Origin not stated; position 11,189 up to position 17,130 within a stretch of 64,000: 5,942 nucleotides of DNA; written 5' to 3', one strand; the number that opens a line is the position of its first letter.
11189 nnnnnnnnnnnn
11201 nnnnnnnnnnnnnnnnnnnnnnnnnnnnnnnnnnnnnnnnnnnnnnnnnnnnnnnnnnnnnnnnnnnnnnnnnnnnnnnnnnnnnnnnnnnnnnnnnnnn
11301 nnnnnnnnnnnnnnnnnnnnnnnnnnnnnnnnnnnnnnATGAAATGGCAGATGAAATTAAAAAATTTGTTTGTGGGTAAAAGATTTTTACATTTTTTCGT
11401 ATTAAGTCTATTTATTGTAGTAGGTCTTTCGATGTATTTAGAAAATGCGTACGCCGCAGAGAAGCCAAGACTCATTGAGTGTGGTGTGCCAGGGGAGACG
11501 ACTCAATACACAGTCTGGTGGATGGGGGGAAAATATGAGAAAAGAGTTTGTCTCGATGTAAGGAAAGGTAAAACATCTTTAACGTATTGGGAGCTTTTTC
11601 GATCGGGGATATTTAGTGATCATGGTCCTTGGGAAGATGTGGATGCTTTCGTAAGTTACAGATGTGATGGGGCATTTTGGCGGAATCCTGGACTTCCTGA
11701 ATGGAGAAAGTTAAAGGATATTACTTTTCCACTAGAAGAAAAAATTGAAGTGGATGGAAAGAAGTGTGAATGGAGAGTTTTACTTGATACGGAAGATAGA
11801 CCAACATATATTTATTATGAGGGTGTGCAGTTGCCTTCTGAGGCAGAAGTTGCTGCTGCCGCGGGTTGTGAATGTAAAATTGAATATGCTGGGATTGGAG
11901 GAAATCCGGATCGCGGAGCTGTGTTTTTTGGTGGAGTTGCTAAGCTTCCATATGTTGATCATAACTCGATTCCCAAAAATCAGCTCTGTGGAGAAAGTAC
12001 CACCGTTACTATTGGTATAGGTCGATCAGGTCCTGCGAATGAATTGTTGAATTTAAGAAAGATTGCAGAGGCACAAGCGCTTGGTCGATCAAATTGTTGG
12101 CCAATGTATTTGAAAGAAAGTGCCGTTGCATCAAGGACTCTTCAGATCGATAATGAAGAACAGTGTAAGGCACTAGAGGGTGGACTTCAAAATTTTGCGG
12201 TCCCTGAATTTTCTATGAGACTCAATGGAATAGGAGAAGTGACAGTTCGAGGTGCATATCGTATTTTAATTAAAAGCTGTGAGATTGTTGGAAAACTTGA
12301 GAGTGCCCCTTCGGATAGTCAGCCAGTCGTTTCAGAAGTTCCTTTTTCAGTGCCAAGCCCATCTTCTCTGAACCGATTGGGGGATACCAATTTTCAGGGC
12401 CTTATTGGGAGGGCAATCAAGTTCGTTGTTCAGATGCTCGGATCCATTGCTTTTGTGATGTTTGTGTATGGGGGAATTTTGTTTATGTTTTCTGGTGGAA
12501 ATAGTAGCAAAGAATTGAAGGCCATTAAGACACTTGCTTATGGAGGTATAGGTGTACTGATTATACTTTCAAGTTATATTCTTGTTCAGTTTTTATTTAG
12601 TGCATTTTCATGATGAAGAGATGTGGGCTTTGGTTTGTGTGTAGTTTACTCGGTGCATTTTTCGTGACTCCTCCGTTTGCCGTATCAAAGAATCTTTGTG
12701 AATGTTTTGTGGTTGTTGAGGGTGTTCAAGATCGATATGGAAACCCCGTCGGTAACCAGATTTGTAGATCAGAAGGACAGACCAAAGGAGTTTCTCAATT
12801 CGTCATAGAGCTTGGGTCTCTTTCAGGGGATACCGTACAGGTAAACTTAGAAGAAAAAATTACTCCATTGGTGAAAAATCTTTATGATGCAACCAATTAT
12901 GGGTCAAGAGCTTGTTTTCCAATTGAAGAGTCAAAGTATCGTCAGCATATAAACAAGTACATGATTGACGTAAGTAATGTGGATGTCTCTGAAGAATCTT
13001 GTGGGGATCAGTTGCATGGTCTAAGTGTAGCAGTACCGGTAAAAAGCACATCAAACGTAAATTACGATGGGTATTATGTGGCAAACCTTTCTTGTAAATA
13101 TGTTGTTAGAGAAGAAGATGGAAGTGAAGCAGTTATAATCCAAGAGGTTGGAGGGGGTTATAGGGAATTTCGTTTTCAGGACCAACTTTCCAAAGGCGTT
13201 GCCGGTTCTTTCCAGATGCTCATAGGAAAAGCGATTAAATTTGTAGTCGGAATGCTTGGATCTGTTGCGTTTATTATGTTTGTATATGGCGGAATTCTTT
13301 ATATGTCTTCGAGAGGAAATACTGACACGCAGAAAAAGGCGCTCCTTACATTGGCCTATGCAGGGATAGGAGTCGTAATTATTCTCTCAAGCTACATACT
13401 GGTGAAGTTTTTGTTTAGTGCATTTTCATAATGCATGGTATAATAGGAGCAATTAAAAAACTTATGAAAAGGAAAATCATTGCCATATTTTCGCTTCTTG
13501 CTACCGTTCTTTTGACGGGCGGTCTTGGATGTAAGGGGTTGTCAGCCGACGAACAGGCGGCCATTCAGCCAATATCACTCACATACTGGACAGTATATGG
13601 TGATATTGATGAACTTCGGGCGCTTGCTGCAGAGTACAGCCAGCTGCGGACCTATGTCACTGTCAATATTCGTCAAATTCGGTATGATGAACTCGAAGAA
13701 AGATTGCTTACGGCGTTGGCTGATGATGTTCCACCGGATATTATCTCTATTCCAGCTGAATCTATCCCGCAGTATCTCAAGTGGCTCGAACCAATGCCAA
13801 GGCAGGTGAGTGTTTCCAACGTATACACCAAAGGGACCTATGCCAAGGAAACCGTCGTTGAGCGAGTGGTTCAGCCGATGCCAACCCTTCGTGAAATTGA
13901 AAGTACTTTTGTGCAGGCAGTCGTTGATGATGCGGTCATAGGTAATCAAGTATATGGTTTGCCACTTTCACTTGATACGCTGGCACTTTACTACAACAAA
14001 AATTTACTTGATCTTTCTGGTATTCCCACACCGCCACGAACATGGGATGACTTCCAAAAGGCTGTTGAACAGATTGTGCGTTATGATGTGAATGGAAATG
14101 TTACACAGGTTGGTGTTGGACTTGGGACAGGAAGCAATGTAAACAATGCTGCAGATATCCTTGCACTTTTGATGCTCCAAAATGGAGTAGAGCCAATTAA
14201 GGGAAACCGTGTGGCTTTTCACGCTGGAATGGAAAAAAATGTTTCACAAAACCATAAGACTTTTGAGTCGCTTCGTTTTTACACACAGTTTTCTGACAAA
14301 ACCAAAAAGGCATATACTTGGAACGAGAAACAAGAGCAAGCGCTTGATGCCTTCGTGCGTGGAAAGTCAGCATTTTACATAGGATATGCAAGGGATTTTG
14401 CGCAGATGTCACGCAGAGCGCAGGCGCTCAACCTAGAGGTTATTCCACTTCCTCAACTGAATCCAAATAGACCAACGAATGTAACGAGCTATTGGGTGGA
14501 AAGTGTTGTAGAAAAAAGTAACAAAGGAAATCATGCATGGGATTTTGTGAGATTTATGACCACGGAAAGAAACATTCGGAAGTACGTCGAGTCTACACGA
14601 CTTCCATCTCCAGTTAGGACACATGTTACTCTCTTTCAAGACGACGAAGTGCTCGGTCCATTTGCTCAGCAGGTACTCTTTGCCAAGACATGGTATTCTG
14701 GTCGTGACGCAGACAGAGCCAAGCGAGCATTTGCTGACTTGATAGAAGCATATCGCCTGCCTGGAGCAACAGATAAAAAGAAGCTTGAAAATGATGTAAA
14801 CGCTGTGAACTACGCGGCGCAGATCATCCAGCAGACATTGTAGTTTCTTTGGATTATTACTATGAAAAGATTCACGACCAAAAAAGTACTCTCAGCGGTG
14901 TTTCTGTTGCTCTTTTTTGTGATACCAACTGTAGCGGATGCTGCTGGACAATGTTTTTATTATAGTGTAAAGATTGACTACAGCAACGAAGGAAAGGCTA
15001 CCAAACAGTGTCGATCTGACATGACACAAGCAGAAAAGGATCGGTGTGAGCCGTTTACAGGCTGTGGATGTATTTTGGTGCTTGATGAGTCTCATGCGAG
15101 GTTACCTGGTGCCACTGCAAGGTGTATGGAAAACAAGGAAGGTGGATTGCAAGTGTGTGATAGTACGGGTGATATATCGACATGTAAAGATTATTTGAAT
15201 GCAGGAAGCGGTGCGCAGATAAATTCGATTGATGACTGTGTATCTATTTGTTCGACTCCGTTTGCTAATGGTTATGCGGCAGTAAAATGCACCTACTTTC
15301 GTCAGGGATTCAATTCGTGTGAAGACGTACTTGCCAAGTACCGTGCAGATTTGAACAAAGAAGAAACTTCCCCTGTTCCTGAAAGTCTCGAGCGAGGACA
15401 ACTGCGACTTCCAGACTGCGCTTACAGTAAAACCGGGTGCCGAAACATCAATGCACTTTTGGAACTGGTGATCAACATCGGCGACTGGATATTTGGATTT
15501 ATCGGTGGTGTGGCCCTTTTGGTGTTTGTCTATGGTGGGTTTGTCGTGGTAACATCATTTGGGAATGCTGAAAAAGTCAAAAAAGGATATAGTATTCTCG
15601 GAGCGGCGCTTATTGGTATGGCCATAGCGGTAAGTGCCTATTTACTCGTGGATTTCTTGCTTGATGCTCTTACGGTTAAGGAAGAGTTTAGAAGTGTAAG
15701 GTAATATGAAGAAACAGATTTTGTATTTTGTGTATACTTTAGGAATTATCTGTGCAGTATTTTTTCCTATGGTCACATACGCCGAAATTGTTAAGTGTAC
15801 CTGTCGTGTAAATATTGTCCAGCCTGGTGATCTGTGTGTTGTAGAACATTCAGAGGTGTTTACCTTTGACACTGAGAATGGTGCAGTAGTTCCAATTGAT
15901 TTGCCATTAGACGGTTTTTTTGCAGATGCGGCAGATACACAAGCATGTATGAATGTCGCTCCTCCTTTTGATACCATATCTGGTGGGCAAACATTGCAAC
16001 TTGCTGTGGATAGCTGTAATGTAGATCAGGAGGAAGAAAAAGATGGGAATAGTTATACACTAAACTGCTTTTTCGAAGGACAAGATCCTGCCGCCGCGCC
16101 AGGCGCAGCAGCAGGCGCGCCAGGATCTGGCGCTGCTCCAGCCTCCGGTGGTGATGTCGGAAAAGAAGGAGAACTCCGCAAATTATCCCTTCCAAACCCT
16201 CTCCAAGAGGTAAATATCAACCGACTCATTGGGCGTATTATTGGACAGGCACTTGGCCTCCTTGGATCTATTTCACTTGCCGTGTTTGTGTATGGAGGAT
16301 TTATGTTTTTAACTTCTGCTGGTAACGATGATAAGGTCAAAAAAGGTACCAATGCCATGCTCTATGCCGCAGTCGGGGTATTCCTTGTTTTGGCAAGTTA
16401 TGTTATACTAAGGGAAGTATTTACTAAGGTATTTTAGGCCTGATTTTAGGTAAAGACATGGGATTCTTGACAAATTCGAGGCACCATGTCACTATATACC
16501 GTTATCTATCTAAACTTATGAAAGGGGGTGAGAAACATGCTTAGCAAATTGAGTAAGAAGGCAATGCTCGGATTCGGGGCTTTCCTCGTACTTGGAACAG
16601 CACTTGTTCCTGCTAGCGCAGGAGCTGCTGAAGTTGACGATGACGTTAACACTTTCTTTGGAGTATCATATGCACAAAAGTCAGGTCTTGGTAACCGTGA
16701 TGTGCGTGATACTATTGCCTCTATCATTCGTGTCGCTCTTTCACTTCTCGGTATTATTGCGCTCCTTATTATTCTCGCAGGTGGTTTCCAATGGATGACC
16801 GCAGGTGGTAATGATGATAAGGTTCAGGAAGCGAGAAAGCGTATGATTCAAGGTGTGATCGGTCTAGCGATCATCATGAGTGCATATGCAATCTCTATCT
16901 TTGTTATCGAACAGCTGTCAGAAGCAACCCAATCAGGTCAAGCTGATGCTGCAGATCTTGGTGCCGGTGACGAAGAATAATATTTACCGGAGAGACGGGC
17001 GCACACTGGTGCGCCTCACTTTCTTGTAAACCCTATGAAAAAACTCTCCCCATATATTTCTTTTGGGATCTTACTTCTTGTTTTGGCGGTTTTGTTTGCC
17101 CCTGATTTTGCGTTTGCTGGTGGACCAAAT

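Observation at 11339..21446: Twelve tandem paralogs of a TrbC/VirB2-type (T4SS-pilin-like) protein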

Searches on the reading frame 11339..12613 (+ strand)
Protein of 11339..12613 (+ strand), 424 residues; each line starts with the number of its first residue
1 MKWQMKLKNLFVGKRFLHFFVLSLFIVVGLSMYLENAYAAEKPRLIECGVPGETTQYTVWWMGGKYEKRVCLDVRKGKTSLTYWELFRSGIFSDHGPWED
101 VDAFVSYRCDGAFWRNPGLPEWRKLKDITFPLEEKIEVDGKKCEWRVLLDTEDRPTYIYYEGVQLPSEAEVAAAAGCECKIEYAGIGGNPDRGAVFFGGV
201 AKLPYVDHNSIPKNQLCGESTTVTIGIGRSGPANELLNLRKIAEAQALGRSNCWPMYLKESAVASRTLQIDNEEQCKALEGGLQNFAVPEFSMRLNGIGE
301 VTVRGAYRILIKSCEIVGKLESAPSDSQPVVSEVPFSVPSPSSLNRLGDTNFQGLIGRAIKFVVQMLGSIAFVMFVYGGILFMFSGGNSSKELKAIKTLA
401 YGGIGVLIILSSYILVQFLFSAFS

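Call 3: search_protein_families(library=pfam, proteins=[window:11339-12613:+], max_evalue=1)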
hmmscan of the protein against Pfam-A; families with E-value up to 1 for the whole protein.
window:11339-12613:+ (424 aa): 1 family
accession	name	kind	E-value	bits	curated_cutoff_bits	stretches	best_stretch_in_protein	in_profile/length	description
PF18895.5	T4SS_pilin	-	7.1e-07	29.6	26.6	1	350-419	3-71/71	Type IV secretion system pilin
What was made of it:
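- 11339..12613 (+): p1: pilin-domain protein, 424 aa. Signal peptide, then a ~305-aa N-terminal ectodomain with 10 Cys, then the C-terminal hairpin core (residues ~347-420). PF18895 29.6 bits (call 3).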

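Call 56: find_homologous_proteins(query=window:11339-12613:+, max_evalue=0.001)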
Query window:11339-12613:+ (424 aa): 1 proteins with E <= 0.001 among 8000 candidates.
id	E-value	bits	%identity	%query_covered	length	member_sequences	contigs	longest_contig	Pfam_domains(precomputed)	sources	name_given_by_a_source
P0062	5.8e-268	907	100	93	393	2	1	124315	PF18895.6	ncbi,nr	ncbi:hypothetical protein H6758_02875 [Candidatus Nomurabacteria bacterium]|nr:hypothetical protein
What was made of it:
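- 11339..12613 (+): Finds only itself in 5.8e9 proteins: NCBI H6758_02875, annotated from M32, which removes the signal peptide (call 56).
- Tried and rejected: The homologue search returned only p1 itself (call 56).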

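Call 78: predict_structure(protein=window:11339-12613:+)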
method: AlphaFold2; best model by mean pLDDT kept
length: 424 residues; sequences in the alignment: 1
mean_pLDDT: 42.8   pTM: 0.29
mean pLDDT of the five models: 42.8, 41.9, 39.1, 37.2, 36.7
residues with pLDDT >= 90: 0; 70-90: 36; 50-70: 130; < 50: 258
segments of 3 or more residues with pLDDT < 50: 38-71, 111-118, 151-354
pLDDT, mean of each block of 10 residues (from residue 1): 59 73 76 57 35 44 38 53 60 54 57 45 65 53 55 36 26 23 21 21 22 23 21 21 21 18 23 41 31 28 34 31 28 23 31 53 64 67 57 65 72 69 55
secondary structure, 60 per line:
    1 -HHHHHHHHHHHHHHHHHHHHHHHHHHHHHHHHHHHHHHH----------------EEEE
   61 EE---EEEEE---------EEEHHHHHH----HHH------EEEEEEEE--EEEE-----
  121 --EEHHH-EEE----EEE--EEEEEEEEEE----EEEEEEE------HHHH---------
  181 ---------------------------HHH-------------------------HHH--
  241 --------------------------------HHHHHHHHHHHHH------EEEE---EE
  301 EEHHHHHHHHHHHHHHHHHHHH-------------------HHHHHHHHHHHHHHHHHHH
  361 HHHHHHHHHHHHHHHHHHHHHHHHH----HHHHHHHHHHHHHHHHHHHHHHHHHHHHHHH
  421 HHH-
elements in order: H2-40 E57-62 E66-70 E80-82 H83-88 E102-109 E112-115 E129-131 E136-138 E141-150 E155-161 H168-171 H273-285 E292-295 E299-302 H303-322 H342-385 H390-423
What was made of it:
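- Tried and rejected: The single-sequence AF2 model has mean pLDDT 42.8 (call 78), so I ran no fold search on it.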

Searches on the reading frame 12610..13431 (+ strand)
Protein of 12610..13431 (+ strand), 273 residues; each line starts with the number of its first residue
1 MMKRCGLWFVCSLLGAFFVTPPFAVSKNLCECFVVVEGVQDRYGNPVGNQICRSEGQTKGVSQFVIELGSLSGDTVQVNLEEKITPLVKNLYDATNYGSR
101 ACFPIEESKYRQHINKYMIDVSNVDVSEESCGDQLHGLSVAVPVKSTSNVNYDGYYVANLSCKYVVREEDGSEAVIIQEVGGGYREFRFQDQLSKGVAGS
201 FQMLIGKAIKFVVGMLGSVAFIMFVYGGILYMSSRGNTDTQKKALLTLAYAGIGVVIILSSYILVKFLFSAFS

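Call 3: search_protein_families(library=pfam, proteins=[window:12610-13431:+], max_evalue=1)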
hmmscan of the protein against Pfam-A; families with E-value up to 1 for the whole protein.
window:12610-13431:+ (273 aa): 1 family
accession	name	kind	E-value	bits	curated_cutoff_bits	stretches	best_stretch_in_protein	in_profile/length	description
PF18895.5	T4SS_pilin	-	5.3e-08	33.3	26.6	1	200-268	4-71/71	Type IV secretion system pilin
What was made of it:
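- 12610..13431 (+): p2: pilin-domain protein, 273 aa, with a 6-Cys N-terminal ectodomain. Recent duplicate of p1 (69% core identity). PF18895 33.3 bits (call 3).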

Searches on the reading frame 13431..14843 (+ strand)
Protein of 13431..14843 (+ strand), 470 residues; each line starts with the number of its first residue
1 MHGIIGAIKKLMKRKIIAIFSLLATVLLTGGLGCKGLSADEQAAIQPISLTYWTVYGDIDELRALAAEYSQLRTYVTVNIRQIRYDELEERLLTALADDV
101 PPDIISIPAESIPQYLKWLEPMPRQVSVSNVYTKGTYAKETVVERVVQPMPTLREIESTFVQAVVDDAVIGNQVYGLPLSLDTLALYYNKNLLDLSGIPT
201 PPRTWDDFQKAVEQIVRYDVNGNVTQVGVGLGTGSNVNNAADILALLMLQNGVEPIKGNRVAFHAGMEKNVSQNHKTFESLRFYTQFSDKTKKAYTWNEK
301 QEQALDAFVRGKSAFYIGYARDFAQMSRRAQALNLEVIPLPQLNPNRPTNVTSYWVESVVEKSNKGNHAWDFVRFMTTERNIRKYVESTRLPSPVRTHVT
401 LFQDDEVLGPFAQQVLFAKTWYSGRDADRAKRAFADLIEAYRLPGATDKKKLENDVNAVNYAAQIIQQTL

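Call 4: search_protein_families(library=pfam, proteins=[window:13431-14843:+], max_evalue=1)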
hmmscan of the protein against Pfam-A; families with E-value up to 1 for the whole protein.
window:13431-14843:+ (470 aa): 5 families
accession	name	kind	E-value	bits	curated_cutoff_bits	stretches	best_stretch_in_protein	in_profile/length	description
PF13416.11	SBP_bac_8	-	3.4e-27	96.4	27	1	65-401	2-267/279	Bacterial extracellular solute-binding protein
PF01547.30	SBP_bac_1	-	2.3e-25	90.7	26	1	61-380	9-304/307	Bacterial extracellular solute-binding protein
PF22141.1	Thiaminase-1_dom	-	0.038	14.6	27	1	274-340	80-145/146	Thiaminase-1 domain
PF25783.1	BigA_beta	-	0.12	12.7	24.3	1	124-151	23-50/84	BigA beta sandwich domain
PF08644.17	SPT16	-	0.19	12.5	25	1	255-295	13-55/112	FACT complex subunit (SPT16/CDC68)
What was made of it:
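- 13431..14843 (+): Sugar-type solute-binding lipoprotein embedded in the array. It is a conserved neighbour, and no ABC permease was detected in the window. SBP_bac_8/SBP_bac_1, E 3e-27 (call 4).
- Checked: The solute-binding protein gene sits between the second and third, at 13431-14843 (SBP_bac_8, E 3e-27, call 4).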

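Call 62: search_solved_structures(query=window:13431-14843:+, max_evalue=0.001)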
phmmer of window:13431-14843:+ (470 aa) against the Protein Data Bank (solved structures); distinct sequences matched with E-value up to 0.001: 49.
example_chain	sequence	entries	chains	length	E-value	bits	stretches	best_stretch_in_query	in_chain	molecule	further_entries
8art_A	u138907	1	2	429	1.5e-13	53.4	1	158-215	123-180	Putative secreted maltose-binding protein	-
4qrz_A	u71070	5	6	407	9.5e-11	44.2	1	172-217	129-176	ABC-TYPE SUGAR TRANSPORTER | ABC transporter, substrate binding protein (Sugar)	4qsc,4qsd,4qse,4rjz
3uor_A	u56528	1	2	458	3.9e-09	38.9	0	162-216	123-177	ABC transporter sugar binding protein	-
1eu8_A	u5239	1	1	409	2.4e-08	36.3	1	158-378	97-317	TREHALOSE/MALTOSE BINDING PROTEIN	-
4r9f_A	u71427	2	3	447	3.4e-08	35.8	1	153-382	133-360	MBP1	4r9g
6dtu_A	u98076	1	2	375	4.8e-08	35.3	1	139-216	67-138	maltose-binding protein MalE1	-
2gha_A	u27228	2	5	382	5.2e-08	35.2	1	139-216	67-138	maltose ABC transporter, periplasmic maltose-binding protein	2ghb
9xf5_A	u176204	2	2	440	9.1e-08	34.4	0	172-214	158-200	ABC transporter substrate-binding protein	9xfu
7nbz_A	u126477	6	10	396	1.9e-07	33.3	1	165-407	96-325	Sulfoquinovosyl binding protein | Sulfoquinovosyl glycerol-binding protein SmoF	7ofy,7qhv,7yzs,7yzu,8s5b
6jar_A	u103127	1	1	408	6.7e-07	31.5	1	148-217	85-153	ABC transporter, periplasmic substrate-binding protein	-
6j9w_A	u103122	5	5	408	6.7e-07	31.5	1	148-217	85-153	ABC transporter, periplasmic substrate-binding protein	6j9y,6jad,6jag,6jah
6jam_A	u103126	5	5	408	7.9e-07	31.3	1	148-217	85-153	ABC transporter, periplasmic substrate-binding protein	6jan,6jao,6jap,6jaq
6jal_A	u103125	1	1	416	8.3e-07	31.2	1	148-217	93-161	ABC transporter, periplasmic substrate-binding protein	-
4r6h_A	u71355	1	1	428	9.4e-07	31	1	172-395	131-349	Solute binding protein MsmE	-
6rjy_A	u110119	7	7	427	1.1e-06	30.8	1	172-384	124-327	Arabino-oligosaccharids-binding protein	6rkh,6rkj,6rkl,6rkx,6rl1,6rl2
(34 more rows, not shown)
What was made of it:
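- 13431..14843 (+): Nearest solved structures are maltose/sugar binding proteins, E 1.5e-13 (call 62).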

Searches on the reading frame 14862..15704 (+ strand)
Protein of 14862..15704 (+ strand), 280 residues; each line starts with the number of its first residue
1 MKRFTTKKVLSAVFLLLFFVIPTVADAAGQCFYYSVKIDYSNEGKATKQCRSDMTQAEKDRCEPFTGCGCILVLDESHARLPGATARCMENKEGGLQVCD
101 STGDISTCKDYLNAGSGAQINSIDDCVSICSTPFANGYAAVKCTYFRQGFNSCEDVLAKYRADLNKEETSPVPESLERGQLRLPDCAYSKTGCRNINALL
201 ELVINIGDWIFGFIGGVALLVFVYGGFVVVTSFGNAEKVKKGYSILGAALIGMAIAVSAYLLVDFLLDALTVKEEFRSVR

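Call 3: search_protein_families(library=pfam, proteins=[window:14862-15704:+], max_evalue=1)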
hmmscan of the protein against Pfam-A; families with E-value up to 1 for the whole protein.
window:14862-15704:+ (280 aa): 1 family
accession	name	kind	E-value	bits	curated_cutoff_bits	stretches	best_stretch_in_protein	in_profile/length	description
PF18895.5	T4SS_pilin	-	2.5e-06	27.9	26.6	1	203-266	8-71/71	Type IV secretion system pilin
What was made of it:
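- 14862..15704 (+): p3: pilin-domain protein, 280 aa, with a 14-Cys N-terminal ectodomain. PF18895 27.9 bits (call 3).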

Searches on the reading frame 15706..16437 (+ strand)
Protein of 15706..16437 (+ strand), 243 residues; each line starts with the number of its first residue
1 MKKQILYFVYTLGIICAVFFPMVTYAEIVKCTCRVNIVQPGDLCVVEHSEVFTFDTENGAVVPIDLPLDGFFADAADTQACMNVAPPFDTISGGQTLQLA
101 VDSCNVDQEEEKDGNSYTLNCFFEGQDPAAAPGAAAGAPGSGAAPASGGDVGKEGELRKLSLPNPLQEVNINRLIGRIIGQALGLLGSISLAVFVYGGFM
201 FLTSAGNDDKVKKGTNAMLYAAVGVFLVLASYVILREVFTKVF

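Call 3: search_protein_families(library=pfam, proteins=[window:15706-16437:+], max_evalue=1)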
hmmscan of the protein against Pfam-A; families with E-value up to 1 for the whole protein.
window:15706-16437:+ (243 aa): 3 families
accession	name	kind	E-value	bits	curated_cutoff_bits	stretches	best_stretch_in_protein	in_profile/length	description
PF18895.5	T4SS_pilin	-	8.1e-07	29.5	26.6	1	171-234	5-67/71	Type IV secretion system pilin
PF10129.15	OpgC_C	-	0.061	12.7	21.4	1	178-237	295-354/358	OpgC protein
PF19885.4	DUF6358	-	0.22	12.2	28.4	1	1-23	1-24/61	Family of unknown function (DUF6358)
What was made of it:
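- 15706..16437 (+): p4: pilin-domain protein, 243 aa, with a 6-Cys N-terminal ectodomain and an Ala/Gly/Pro-rich linker. PF18895 29.5 bits (call 3).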

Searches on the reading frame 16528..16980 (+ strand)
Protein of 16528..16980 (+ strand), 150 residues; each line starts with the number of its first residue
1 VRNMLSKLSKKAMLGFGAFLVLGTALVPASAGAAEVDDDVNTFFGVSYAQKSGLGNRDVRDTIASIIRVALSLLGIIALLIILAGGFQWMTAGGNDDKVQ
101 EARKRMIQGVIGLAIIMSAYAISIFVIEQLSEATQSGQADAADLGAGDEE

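Call 3: search_protein_families(library=pfam, proteins=[window:16528-16980:+], max_evalue=1)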
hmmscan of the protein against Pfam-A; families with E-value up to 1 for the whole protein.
window:16528-16980:+ (150 aa): 6 families
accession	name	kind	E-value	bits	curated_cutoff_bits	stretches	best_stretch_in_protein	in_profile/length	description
PF18895.5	T4SS_pilin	-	2.3e-09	37.7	26.6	1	62-123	8-68/71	Type IV secretion system pilin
PF04956.18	TrbC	-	5.8e-05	23.7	27.9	1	47-122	28-94/98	TrbC/VIRB2 pilin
PF03631.20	Virul_fac_BrkB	-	0.014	15.5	33.7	1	5-117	64-173/259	Virulence factor BrkB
PF05987.18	DUF898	-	0.098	12.2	28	1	49-127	167-241/336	Bacterial protein of unknown function (DUF898)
PF20990.2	DUF2207_C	-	0.22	11.6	33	1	63-140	137-199/247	Predicted membrane protein (DUF2207) C-terminal domain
PF07884.19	VKOR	-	0.52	10.9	27.5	1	63-127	50-112/134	Vitamin K epoxide reductase family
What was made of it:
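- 16528..16980 (+): p5: short Cys-free pilin, 150 aa (147 aa from the ATG at 16537). Candidate major subunit. Best PF18895 score (37.7 bits) and best TrbC score (23.7 bits) (call 3).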

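Call 52: search_dna_similar(query=window:16528-16980:+, collection=plasmids, mode=protein, max_evalue=10, max_rows=25)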
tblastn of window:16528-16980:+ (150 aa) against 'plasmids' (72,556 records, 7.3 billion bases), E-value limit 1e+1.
No match.
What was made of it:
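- Tried and rejected: No match (call 52).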
